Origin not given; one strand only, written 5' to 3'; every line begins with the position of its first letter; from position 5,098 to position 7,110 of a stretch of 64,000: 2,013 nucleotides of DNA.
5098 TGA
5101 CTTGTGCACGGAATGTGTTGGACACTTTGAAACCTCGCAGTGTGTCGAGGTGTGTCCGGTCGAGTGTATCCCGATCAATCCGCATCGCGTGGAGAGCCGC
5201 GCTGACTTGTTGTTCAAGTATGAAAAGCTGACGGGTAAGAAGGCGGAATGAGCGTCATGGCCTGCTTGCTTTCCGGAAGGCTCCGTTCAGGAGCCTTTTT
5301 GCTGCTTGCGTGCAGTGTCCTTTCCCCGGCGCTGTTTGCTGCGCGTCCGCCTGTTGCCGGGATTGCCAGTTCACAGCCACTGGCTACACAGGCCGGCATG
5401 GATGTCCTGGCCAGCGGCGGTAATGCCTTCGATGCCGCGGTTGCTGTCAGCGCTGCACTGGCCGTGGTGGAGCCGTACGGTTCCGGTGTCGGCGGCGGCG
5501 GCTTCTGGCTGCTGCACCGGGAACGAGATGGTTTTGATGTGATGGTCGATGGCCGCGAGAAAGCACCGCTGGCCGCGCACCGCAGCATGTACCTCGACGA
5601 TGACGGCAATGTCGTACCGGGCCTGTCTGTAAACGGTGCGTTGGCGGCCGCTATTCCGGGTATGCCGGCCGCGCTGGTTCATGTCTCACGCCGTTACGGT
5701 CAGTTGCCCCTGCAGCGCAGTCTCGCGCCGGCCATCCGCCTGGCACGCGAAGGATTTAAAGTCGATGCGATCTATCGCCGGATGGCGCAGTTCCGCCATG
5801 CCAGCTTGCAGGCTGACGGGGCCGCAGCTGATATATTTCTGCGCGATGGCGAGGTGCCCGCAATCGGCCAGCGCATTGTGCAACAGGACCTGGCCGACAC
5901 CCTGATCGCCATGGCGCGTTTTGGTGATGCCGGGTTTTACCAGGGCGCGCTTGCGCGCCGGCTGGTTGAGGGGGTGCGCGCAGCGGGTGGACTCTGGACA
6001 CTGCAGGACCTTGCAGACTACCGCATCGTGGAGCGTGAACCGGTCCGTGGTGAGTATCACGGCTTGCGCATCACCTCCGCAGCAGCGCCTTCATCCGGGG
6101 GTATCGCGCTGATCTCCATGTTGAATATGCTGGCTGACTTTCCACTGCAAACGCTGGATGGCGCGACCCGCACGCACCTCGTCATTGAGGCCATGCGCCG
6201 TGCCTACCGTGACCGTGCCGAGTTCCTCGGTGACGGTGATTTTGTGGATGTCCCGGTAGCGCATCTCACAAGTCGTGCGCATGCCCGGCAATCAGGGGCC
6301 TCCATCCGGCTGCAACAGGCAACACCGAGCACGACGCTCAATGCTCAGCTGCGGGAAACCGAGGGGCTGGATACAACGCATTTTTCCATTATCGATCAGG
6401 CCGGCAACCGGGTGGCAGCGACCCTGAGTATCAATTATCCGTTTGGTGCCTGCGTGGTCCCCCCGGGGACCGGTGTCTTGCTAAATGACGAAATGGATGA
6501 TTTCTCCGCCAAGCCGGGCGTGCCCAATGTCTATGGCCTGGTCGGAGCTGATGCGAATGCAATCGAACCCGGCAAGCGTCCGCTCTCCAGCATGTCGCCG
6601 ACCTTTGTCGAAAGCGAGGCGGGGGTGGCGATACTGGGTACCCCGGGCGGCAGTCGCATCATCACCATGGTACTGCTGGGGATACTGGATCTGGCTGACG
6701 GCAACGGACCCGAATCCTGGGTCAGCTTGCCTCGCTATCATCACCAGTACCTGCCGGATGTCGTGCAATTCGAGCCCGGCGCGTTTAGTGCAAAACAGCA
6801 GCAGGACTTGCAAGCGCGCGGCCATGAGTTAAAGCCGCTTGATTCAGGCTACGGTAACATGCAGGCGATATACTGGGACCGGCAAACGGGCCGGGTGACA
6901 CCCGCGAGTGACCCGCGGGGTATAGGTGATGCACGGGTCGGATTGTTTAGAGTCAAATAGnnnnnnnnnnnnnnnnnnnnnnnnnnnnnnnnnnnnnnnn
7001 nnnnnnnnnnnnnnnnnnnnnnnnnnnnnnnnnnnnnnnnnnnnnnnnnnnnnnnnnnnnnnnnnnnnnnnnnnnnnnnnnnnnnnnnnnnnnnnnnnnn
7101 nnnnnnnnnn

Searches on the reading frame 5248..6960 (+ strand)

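Call 46: search_protein_families(library=pfam, proteins=[window:5248-6960:+], max_evalue=0.00001)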
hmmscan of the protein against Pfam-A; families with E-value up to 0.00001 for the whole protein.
window:5248-6960:+ (570 aa): 1 family
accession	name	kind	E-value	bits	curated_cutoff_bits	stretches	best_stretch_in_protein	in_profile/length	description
PF01019.26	G_glu_transpept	-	1.1e-153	513.2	27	1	52-559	2-511/512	Gamma-glutamyltranspeptidase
